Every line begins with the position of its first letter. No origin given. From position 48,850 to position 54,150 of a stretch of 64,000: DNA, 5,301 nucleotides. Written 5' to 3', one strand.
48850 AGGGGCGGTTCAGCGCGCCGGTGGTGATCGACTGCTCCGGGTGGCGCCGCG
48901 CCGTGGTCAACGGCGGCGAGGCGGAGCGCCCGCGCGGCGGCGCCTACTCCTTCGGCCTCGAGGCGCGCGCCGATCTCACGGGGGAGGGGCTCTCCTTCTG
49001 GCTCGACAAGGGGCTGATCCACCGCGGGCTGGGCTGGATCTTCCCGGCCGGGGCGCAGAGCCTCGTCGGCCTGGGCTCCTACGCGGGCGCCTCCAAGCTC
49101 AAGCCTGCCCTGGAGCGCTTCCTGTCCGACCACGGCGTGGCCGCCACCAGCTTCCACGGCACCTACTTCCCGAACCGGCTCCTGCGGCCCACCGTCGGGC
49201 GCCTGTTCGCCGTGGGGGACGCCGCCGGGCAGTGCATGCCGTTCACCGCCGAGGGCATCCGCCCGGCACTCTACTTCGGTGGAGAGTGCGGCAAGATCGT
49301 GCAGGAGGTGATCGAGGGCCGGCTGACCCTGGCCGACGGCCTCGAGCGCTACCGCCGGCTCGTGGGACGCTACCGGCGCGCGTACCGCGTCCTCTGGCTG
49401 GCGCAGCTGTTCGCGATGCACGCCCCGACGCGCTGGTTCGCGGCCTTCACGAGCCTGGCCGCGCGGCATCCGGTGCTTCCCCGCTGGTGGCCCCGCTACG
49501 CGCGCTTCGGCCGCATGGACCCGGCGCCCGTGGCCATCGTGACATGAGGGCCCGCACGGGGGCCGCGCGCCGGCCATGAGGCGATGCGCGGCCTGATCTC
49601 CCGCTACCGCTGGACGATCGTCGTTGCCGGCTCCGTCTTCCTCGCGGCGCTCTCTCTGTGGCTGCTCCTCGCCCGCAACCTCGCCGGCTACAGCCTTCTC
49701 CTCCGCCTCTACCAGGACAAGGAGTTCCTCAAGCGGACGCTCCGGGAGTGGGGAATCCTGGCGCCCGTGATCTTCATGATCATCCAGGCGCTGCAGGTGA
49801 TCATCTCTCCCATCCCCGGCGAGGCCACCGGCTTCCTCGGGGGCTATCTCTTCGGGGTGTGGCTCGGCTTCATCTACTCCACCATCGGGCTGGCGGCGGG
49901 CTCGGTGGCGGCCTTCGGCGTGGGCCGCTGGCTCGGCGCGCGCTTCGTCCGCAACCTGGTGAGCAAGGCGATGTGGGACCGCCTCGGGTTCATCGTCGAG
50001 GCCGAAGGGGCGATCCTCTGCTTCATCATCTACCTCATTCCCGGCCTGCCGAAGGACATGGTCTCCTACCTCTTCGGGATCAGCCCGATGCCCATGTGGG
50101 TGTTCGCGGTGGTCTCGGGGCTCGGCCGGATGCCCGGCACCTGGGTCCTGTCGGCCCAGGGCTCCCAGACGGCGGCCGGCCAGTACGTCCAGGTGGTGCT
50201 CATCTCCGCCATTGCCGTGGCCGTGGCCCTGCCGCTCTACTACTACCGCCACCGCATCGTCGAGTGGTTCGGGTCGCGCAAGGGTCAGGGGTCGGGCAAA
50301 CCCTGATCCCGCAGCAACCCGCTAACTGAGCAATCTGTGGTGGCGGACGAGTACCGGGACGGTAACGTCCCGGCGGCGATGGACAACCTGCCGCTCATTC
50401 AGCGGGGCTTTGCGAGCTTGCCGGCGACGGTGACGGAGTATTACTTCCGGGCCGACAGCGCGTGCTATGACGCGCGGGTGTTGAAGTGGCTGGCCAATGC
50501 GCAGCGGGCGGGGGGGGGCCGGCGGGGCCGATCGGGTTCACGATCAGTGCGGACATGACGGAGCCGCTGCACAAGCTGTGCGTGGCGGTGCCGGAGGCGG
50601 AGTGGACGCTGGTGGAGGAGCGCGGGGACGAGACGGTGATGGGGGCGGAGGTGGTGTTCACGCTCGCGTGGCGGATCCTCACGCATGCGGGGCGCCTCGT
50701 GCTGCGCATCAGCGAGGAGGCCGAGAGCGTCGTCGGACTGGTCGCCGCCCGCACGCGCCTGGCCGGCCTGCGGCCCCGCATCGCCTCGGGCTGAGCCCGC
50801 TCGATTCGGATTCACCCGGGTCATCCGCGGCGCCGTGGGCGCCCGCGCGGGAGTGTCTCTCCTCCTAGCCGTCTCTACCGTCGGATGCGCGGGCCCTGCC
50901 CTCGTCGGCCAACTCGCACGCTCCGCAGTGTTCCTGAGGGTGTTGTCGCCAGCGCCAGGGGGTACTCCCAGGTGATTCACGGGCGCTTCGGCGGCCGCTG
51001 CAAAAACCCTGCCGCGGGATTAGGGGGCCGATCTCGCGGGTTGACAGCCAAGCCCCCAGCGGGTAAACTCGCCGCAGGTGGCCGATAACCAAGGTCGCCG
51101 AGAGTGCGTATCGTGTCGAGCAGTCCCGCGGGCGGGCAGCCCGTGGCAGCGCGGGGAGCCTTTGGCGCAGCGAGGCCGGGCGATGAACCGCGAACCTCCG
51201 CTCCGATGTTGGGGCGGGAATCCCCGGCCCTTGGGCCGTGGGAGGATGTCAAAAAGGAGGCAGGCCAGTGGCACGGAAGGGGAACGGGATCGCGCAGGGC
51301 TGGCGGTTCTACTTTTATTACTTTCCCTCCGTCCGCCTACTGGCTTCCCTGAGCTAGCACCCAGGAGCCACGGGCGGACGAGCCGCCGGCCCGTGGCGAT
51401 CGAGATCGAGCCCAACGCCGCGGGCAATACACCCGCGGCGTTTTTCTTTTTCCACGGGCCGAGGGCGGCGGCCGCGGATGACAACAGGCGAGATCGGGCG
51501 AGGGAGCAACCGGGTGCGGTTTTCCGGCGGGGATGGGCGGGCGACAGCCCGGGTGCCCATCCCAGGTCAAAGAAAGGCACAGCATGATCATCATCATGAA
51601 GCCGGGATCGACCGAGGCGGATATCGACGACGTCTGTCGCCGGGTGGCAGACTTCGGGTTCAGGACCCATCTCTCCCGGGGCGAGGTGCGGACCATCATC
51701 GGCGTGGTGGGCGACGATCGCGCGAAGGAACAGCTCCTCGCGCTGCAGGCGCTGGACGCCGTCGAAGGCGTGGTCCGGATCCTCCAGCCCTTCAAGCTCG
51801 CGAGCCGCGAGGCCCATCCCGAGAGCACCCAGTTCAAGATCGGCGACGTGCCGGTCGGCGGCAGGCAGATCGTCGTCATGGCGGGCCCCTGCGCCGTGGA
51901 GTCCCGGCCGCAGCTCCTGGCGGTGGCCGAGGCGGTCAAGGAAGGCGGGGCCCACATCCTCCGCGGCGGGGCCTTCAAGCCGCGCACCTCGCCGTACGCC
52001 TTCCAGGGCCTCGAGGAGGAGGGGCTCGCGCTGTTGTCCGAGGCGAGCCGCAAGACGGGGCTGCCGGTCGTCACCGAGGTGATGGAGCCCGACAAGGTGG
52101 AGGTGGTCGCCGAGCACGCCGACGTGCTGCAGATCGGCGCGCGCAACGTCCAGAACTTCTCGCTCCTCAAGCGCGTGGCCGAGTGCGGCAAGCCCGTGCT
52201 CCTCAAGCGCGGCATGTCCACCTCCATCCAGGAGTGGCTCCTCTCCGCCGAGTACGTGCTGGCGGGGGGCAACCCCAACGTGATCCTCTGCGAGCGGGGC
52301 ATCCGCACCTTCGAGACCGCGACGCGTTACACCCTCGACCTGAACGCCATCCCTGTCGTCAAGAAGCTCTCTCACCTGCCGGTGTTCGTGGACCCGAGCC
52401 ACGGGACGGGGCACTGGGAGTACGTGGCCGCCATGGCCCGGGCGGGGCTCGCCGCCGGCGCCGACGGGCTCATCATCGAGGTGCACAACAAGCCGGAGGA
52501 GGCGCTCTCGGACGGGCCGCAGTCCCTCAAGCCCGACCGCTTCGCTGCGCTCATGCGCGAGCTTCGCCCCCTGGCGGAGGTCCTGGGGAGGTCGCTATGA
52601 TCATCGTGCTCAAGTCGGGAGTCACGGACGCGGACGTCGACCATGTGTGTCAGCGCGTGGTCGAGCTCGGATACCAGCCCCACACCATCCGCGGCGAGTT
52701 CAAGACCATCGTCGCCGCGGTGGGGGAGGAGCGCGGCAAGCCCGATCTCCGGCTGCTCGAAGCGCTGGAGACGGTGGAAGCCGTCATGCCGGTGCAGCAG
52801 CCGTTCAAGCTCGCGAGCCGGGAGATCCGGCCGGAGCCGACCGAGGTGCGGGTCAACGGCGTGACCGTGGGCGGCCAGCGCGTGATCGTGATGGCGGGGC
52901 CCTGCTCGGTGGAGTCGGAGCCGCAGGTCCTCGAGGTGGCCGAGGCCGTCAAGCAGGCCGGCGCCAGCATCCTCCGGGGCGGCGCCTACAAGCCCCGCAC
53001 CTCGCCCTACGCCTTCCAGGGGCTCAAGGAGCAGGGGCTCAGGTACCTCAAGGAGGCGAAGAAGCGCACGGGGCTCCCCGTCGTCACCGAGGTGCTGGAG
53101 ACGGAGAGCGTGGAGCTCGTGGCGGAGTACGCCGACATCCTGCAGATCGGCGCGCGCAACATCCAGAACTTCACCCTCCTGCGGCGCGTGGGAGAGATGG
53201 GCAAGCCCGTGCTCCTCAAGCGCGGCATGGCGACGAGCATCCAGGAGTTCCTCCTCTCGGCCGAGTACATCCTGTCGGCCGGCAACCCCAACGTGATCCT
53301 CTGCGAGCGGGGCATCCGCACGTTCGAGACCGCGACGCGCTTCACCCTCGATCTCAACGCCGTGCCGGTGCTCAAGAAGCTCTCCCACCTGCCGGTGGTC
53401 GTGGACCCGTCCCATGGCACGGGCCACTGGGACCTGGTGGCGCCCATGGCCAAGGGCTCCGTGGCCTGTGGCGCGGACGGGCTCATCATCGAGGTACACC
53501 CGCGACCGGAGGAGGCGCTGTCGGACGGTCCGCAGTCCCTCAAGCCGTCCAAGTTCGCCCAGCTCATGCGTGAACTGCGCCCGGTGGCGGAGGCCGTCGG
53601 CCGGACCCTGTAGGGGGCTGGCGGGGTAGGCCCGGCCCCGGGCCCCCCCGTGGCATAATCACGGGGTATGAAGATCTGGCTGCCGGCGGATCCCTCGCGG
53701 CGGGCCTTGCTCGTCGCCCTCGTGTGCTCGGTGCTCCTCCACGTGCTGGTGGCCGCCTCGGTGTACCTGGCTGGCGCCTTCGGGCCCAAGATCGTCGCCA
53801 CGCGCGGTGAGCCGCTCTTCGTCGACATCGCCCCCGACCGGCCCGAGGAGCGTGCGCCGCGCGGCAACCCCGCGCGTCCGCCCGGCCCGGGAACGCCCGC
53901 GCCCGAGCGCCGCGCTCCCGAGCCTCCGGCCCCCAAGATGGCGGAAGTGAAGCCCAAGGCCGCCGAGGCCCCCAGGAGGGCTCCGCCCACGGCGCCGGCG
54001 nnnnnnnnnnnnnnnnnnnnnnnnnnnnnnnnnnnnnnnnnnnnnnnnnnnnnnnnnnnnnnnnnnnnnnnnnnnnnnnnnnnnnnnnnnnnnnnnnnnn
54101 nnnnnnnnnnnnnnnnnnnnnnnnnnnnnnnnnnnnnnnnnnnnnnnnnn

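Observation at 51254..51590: Aromatic-amino-acid attenuator (leader peptide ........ + intrinsic terminator) in front of tandem DAHP synthase genes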

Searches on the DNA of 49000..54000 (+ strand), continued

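Call 48: search_with_rna_model(model_id=R1, sources=[window, L001, L002, L003, L004, L005, L006, L007, L008, L009, L010, L011, L012, L013, L014, L015, L016, L017, L018, L019, L020, L021, L022, L023, L024, L025, L026, L027, L028, L029, L030, L031, L032, L033, L034, L035, L036, L037, L038, L039, L040, L041, L042, L043, L044, L045, L046, L047, L048, L049, L050, L051, L052, L053, L054, L055, L056, L057, L058, L059, L060, L061, L062, L063, L064, L065, L066, L067, L068, L069, L070, L071, L072, L073, L074, L075, L076, L077, L078, L079, L080], max_evalue=1)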
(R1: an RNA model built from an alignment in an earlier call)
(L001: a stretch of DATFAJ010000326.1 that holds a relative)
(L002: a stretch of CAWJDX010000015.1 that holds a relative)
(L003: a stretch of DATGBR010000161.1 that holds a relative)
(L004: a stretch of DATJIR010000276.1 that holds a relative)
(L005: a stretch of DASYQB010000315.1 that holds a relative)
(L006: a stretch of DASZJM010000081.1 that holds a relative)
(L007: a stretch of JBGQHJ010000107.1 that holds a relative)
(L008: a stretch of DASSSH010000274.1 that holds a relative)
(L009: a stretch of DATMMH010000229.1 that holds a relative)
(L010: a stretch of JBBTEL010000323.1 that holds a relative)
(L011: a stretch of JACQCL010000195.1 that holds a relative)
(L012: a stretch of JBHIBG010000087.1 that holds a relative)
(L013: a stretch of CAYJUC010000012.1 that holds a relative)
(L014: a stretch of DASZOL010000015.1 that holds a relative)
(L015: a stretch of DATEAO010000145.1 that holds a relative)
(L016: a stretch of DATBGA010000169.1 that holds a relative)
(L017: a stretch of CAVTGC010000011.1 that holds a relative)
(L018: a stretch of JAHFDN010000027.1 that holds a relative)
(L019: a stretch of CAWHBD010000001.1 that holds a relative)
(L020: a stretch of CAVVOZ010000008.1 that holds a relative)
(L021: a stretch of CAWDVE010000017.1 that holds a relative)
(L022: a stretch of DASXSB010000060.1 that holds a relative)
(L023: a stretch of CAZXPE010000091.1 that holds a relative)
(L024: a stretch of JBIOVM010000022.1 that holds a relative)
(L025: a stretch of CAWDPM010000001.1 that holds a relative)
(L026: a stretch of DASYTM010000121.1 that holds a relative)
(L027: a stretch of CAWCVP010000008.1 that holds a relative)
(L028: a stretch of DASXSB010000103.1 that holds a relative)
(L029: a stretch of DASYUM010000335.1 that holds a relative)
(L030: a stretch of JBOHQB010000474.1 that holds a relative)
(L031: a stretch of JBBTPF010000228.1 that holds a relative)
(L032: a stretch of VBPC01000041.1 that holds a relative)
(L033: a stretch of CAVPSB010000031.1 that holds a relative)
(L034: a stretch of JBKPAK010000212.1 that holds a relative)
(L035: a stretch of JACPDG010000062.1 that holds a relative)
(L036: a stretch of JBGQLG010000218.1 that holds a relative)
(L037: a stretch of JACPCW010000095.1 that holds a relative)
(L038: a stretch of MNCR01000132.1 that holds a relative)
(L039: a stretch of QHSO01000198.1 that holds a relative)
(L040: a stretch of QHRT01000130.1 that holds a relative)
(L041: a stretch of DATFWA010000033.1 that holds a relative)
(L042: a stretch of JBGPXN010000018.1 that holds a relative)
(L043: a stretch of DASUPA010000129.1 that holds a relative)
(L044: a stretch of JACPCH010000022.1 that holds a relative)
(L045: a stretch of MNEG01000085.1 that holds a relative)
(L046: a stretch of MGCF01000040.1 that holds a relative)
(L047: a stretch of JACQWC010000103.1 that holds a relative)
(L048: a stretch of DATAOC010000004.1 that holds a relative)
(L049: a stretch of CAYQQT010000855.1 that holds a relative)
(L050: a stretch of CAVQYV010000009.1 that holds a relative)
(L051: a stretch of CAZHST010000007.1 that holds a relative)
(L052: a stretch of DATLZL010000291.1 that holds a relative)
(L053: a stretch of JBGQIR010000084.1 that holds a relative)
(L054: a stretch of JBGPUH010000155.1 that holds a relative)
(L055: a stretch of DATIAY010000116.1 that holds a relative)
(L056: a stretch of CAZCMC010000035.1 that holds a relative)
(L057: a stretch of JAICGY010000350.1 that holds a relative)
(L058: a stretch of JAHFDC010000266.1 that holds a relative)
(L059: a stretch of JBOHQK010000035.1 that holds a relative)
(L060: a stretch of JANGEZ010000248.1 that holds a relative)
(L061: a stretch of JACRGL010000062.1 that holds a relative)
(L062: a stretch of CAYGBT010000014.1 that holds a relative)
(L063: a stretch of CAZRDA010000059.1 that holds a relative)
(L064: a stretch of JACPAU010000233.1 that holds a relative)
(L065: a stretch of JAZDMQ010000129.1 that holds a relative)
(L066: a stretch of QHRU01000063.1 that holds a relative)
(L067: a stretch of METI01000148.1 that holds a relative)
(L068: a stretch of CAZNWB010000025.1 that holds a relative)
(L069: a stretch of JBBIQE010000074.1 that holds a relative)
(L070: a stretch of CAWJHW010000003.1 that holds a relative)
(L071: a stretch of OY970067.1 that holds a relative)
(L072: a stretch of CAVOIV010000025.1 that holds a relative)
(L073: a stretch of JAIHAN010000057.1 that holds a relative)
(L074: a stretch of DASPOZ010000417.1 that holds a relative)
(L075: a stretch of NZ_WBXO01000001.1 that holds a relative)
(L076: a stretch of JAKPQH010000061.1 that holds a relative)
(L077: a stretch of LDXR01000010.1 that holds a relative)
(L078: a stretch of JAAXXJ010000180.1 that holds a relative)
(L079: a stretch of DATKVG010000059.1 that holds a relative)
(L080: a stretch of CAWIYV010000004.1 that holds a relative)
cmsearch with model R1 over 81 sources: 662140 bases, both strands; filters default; matches with E-value up to 1: 140.
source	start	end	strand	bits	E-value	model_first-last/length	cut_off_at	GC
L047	3816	3959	+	130.6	3.3e-30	1-143/143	no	0.67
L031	1729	1871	+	128.8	9.3e-30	1-143/143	no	0.66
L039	3529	3670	+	127.7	1.8e-29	1-143/143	no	0.7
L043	3837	3974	+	126.7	3.2e-29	1-143/143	no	0.71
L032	3766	3905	+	124.5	1.1e-28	1-143/143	no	0.66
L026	3829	3968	+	124.4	1.2e-28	1-143/143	no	0.69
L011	3580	3730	+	122.4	3.7e-28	1-143/143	no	0.64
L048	2616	2753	+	122.2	4.1e-28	1-143/143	no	0.67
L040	3777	3913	+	119.9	1.6e-27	1-143/143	no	0.65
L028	3825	3965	+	119.8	1.6e-27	1-143/143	no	0.64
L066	3832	3973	+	119.6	1.8e-27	1-143/143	no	0.68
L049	38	180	+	118.8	3e-27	1-143/143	no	0.62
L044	3833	3976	+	118.3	4e-27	1-143/143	no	0.69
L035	3765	3910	+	117.7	5.4e-27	1-143/143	no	0.66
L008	831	975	+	116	1.4e-26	1-143/143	no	0.63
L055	3723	3863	+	115.8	1.6e-26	1-143/143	no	0.67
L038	3818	3959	+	115.7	1.7e-26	1-143/143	no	0.69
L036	2603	2735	+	115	2.6e-26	1-143/143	no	0.67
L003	3384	3524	+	114.3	3.8e-26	1-143/143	no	0.62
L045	3823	3963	+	113.9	4.8e-26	1-143/143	no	0.67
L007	3605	3745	+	113.6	5.8e-26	1-143/143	no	0.63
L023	2358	2512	+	113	8.2e-26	1-143/143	no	0.56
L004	3716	3856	+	109.8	5.3e-25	1-143/143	no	0.62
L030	3660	3797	+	108.5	1.1e-24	1-143/143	no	0.71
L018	3832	3985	+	107.7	1.7e-24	1-143/143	no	0.68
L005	3566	3715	+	107.3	2.2e-24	1-143/143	no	0.62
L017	3855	3988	+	106.9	2.7e-24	1-143/143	no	0.64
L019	3855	3988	+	106.2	4.1e-24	1-143/143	no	0.63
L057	2523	2662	+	105.7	5.5e-24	1-143/143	no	0.74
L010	1965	2116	+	105.5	6e-24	1-143/143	no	0.66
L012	3779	3933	+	105.3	6.8e-24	1-143/143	no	0.65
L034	3779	3919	+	104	1.4e-23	1-143/143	no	0.7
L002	3669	3807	+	103.6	1.9e-23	1-143/143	no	0.61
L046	3826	3966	+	103.4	2.1e-23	1-143/143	no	0.73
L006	3713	3851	+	103.3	2.1e-23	1-143/143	no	0.64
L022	355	497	+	101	8.2e-23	1-143/143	no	0.65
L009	3839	3985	+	100.3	1.2e-22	1-143/143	no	0.63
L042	3827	3974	+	100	1.5e-22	1-143/143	no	0.66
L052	3425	3558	+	92.9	8.3e-21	1-143/143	no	0.74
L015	3656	3816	+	89.8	4.9e-20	1-143/143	no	0.58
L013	3679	3834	+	85.6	5.5e-19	1-143/143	no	0.65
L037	3842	3984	+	76.2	1.2e-16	1-143/143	no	0.66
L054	2302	2464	+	50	4.2e-10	1-143/143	no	0.58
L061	3805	3930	+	48.6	9.6e-10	1-143/143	no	0.51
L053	3830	3992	+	48.6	9.7e-10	1-143/143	no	0.58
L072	3695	3823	+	44.7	8.9e-09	1-143/143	no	0.59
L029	3778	3898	+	40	1.3e-07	1-143/143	no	0.65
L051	3831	3990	+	39.9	1.4e-07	1-143/143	no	0.57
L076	2497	2626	+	38.5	3.1e-07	1-143/143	no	0.58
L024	3780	3902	+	37.7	4.9e-07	1-143/143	no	0.63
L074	3834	3965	+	36.9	7.8e-07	1-143/143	no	0.61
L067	3825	3954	+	34.3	3.6e-06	1-143/143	no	0.57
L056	3831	3992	+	33.4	5.8e-06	1-143/143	no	0.59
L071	3822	3953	+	33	7.2e-06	1-143/143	no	0.56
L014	3841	3958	+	33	7.6e-06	1-143/143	no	0.66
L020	3841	3959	+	32.2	1.2e-05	1-143/143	no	0.66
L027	3851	3962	+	32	1.4e-05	1-143/143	no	0.68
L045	3875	4008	-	31.6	1.7e-05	1-143/143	no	0.67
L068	3823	3954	+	31.6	1.7e-05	1-143/143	no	0.58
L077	3844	3992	+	30.8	2.6e-05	1-143/143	no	0.6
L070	3823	3952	+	30.5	3.1e-05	1-143/143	no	0.58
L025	3845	3962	+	29.5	5.6e-05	1-143/143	no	0.64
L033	3784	3901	+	29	7.4e-05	1-143/143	no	0.66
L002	3766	3840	-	28.9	7.7e-05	66-136/143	no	0.68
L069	3271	3401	+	28.7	8.6e-05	1-143/143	no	0.6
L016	3841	3960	+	27.7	0.00016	1-143/143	no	0.66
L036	2651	2743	-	26.7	0.00028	45-143/143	no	0.7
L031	1782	1881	-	26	0.00043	44-143/143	no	0.68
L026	3878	3977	-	25.3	0.00061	44-143/143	no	0.73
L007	3697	3854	-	25.2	0.00067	1-143/143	no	0.65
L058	1122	1202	+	25.1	0.00071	66-142/143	no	0.6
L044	3887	3977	-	24.8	0.00081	52-143/143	no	0.74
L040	3879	3946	-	24.4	0.001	66-133/143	no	0.65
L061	3888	3954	-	24.4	0.001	66-134/143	no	0.54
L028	3928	3954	-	24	0.0013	106-132/143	no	0.78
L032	3818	3916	-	24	0.0013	44-143/143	no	0.72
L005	3677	3714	-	23.9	0.0014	96-133/143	no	0.66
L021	3841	3959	+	23.8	0.0015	1-143/143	no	0.64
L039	3633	3659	-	23.1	0.0021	106-132/143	no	0.81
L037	3891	4028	-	22.9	0.0024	1-143/143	no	0.66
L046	3879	4008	-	22.9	0.0024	1-143/143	no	0.72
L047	3869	4014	-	22.9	0.0025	1-143/143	no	0.71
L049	143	171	-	22.9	0.0025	104-133/143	no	0.66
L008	938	964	-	22.7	0.0027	106-132/143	no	0.78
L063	2454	2526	+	22.7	0.0028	66-134/143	no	0.62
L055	3828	3864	-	22.4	0.0033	94-133/143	no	0.68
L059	1572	1652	+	22.2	0.0037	66-142/143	no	0.62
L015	3778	3815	-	21.9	0.0043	96-133/143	no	0.66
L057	2575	2714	-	21.6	0.0051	1-143/143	no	0.76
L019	3906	3995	-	21.5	0.0056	45-143/143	no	0.68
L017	3906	3995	-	21.5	0.0056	45-143/143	no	0.68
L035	3871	3962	-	21.4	0.0057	66-133/143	no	0.72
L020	3903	4012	-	20.4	0.011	1-143/143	no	0.66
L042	3936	3974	-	20.3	0.011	95-133/143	no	0.64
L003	3486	3526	-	20.3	0.011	93-133/143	no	0.63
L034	3883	3908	-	20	0.013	106-132/143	no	0.81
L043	3900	3926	-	19.9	0.014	66-92/143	no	0.89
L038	3884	3910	-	19.9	0.014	66-92/143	no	0.89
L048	2679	2705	-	19.9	0.014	66-92/143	no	0.89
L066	3896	3922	-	19.9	0.014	66-92/143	no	0.89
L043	3939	3963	-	19.7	0.016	106-132/143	no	0.88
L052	3524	3547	-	19.6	0.016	106-132/143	no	0.88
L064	1563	1667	+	19.6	0.017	35-143/143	no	0.7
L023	2473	2510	-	19.5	0.017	97-133/143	no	0.61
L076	2577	2650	-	18.7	0.028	66-140/143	no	0.61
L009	3937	4069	-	18.5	0.03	1-143/143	no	0.61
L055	3788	3814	-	18.3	0.034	66-92/143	no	0.93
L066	3937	3961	-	18.1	0.038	107-131/143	no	0.92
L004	3815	3893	-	18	0.042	66-136/143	no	0.67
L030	3762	3786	-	17.8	0.046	106-132/143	no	0.92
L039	3594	3620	-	17.6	0.051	66-92/143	no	0.93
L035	3831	3857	-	17.5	0.056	66-92/143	no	0.85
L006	3814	3851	-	17.2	0.064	95-133/143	no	0.71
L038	3922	3957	-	17.1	0.068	97-133/143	no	0.69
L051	3953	3979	-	16.5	0.1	106-132/143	no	0.67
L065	3814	3933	+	16.4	0.1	1-143/143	no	0.58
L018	3947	3974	-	16.2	0.11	106-132/143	no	0.82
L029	3842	3912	-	16.2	0.12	34-143/143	no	0.68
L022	460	493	-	16.1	0.12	99-133/143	no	0.56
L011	3692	3719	-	16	0.13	106-132/143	no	0.86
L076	1475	1497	+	15.8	0.15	108-130/143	no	0.83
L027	3926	3949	-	15.6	0.17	66-92/143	no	0.88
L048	2719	2742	-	15.5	0.17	106-132/143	no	0.88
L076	3546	3610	-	15.5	0.17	66-133/143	no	0.85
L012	3884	4000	-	15.3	0.19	1-143/143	no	0.64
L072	3781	3819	-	14.2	0.35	99-133/143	no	0.62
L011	3646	3676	-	14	0.42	66-92/143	no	0.81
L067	3896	4007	-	13.7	0.49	1-143/143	no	0.62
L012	3848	3878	-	13.6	0.51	66-92/143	no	0.81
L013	3792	3865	-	13.4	0.58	66-136/143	no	0.74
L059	1567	1640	-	13.3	0.61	66-135/143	no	0.68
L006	3776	3802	-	13.2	0.63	66-92/143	no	0.78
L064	1157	1177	-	13.1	0.67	69-89/143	no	0.81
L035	5142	5251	-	13.1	0.7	30-143/143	no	0.71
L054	2379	2451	-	13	0.73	66-134/143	no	0.64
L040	3842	3867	-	12.9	0.78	66-92/143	no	0.85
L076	1475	1497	-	12.8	0.8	108-130/143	no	0.83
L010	2032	2062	-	12.7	0.85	66-92/143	no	0.81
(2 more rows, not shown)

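Call 60: search_rna_families(sources=[L141, L145, L146, L106, L071, L053, L028], threshold=gathering)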
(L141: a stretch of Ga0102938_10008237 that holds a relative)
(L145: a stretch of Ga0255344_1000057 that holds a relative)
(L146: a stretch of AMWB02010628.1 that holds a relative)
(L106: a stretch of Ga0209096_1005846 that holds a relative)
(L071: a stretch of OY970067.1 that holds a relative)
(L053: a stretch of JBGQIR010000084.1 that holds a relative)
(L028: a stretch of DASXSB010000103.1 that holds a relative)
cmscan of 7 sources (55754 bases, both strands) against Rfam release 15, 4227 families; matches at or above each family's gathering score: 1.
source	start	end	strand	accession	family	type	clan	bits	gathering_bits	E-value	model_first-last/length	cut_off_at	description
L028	6206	6277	+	RF00005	tRNA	Gene; tRNA;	CL00001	66.9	29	1.9e-12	1-71/71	no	tRNA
